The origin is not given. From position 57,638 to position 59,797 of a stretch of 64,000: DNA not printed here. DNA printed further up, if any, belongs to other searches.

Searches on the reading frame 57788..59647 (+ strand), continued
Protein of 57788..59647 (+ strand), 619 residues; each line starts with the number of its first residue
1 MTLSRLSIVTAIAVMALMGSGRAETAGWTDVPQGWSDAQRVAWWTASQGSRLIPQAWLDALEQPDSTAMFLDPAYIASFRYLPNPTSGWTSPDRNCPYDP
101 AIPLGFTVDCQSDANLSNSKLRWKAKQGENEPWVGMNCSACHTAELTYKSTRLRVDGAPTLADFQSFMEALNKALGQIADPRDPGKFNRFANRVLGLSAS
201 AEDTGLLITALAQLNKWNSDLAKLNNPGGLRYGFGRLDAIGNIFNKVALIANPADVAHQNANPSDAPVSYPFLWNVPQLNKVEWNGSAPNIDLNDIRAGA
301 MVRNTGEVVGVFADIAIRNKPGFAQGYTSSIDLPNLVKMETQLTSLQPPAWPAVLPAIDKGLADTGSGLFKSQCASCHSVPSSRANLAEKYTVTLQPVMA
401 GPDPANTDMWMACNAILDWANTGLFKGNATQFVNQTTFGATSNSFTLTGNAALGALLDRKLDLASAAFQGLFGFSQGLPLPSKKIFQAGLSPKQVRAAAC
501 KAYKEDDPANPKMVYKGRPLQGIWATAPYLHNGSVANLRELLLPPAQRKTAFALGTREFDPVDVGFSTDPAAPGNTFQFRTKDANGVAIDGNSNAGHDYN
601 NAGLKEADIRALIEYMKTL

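Call 57: find_encoding_contigs(protein=P0225, flank=4000, max_places=1)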
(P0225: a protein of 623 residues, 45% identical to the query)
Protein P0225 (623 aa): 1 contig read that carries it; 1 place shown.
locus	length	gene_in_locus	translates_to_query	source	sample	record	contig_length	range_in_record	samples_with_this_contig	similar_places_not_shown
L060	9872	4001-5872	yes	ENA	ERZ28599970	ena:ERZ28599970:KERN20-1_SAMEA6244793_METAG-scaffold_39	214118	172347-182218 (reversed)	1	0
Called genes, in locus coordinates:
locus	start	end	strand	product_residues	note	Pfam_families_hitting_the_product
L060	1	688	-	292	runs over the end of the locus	-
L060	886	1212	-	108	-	-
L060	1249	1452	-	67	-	-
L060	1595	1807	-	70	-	-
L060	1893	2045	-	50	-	-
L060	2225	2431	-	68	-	PF00313:CSD, PF08206:OB_RNB (weak)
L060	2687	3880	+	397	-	PF01266:DAO (faint), PF01494:FAD_binding_3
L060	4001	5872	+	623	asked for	PF00034:Cytochrom_C (faint), PF13442:Cytochrome_CBB3 (faint), PF21419:RoxA-like_Cyt-c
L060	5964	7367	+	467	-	PF01425:Amidase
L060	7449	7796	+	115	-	-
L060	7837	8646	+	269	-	PF00149:Metallophos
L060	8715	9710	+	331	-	PF03401:TctC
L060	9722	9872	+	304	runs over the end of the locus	PF00892:EamA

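Call 71: predict_structure(alignment_id=A6)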
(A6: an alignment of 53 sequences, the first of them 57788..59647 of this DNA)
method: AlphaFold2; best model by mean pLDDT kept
length: 619 residues; sequences in the alignment: 53
mean_pLDDT: 83.6   pTM: 0.86
mean pLDDT of the five models: 83.6, 83.4, 82.8, 82.2, 80.9
residues with pLDDT >= 90: 262; 70-90: 265; 50-70: 59; < 50: 33
segments of 3 or more residues with pLDDT < 50: 17-24, 465-470, 473-487, 529-531
pLDDT, mean of each block of 10 residues (from residue 1): 58 52 55 88 92 97 97 95 89 90 95 90 95 94 91 90 92 96 96 97 98 94 86 78 89 87 70 85 77 67 85 87 85 89 90 94 95 82 87 83 75 82 90 77 87 86 50 46 50 79 83 80 60 76 88 92 93 92 87 73 87 92
secondary structure, 60 per line:
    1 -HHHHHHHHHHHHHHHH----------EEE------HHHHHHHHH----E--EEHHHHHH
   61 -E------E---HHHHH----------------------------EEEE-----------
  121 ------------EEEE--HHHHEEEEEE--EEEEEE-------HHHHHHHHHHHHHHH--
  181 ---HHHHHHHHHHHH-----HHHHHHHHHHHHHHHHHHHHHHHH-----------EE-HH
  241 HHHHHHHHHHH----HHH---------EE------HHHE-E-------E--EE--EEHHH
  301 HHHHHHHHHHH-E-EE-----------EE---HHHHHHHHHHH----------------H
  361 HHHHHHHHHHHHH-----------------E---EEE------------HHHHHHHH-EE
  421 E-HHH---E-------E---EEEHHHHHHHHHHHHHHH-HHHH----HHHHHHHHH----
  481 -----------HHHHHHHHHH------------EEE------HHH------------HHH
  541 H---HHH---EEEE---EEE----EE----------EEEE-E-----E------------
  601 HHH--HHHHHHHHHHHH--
elements in order: H2-17 E28-30 H37-45 H55-60 H73-77 E106-109 E133-136 H139-142 E143-148 E151-156 H164-178 H184-195 H201-224 H239-251 H298-311 H333-343 H360-373 E395-397 H410-417 E419-421 E441-443 H444-458 H460-463 H468-476 H492-501 E514-516 H538-541 E551-554 E558-560 E577-580 H606-617

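Call 74: fold_search(model_id=the predicted structure, library=pdb)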
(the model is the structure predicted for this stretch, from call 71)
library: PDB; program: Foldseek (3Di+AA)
matches with E <= 10: 22; with E <= 0.001: 1
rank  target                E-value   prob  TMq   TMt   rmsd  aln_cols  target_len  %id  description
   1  4b2n_A                1.0e-08  1.00  0.45  0.44  10.2       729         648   16  Latex Oxygenase RoxA (released 2013-07-24)
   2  4o1q_A                5.3e-01  0.06  0.10  0.16  22.9       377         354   16  Crystal Structure of the Q103N-MauG/pre-Methylamine Dehydrogenase Complex (released 2014-04-30)
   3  4fa5_B                1.5e+00  0.06  0.09  0.15  17.2       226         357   17  Crystal Structure of WT MauG in Complex with Pre-Methylamine Dehydrogenase Aged 20 Days (released 2013-03-06)
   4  7q21_C                1.5e+00  0.02  0.06  0.12  19.8       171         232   13  III2-IV2 respiratory supercomplex from Corynebacterium glutamicum (released 2022-02-02)
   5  8pzm                  2.3e+00  0.04  0.08  0.09  17.2       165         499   10  Intracellular leucine aminopeptidase of Pseudomonas aeruginosa PA14 bound to bestatin inhibitor and manganese (released 2023-11-15)
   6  3cp5                  3.0e+00  0.02  0.04  0.20  19.3       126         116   17  Cytochrome c from rhodothermus marinus (released 2008-10-28)
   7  5c2v_C                3.5e+00  0.11  0.15  0.27  13.1       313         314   12  Kuenenia stuttgartiensis Hydrazine Synthase (released 2015-10-14)
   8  6cun                  4.3e+00  0.02  0.05  0.23  18.7       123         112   15  Engineered Cytochrome c from Rhodothermus marinus (Rma TDE) bound to carbene intermediate (1-ethoxy-1-oxopropan-2-yliden (released 2018-06-27)
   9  1fcd_C                5.5e+00  0.08  0.08  0.23   4.0        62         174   26  THE STRUCTURE OF FLAVOCYTOCHROME C SULFIDE DEHYDROGENASE FROM A PURPLE PHOTOTROPHIC BACTERIUM CHROMATIUM VINOSUM AT 2. (released 1994-11-01)
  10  6cuk                  5.5e+00  0.02  0.05  0.23  18.9       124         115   14  Engineered Cytochrome c from Rhodothermus marinus, Rma TDE (released 2018-06-27)
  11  8pz0                  5.8e+00  0.02  0.08  0.09  18.7       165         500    8  Intracellular leucine aminopeptidase of Pseudomonas aeruginosa PA14. (released 2023-11-15)
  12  5x6y_C                6.1e+00  0.03  0.05  0.04  16.2       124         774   11  Crystal structure of Rice Dwarf Virus P5 in complex with S-adenosylmethionine (released 2018-02-28)
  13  8faq_A                6.5e+00  0.03  0.05  0.06  16.6       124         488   12  Structure of Hemagglutinin from Influenza A/Victoria/22/2020 (released 2024-06-19)
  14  4zi6_C                6.8e+00  0.02  0.08  0.09  16.9       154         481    9  Crystal structure of leucine aminopeptidase from Helicobacter pylori (released 2015-12-23)
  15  7qhm_C                8.4e+00  0.01  0.05  0.11  20.6       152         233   13  Cytochrome bcc-aa3 supercomplex (respiratory supercomplex III2/IV2) from Corynebacterium glutamicum (stigmatellin and  (released 2022-05-18)
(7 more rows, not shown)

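Call 81: search_protein_families(library=padloc, proteins=[window:57788-59647:+], max_evalue=0.001)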
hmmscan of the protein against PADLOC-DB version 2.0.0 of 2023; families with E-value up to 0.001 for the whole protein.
window:57788-59647:+ (619 aa): 0 families
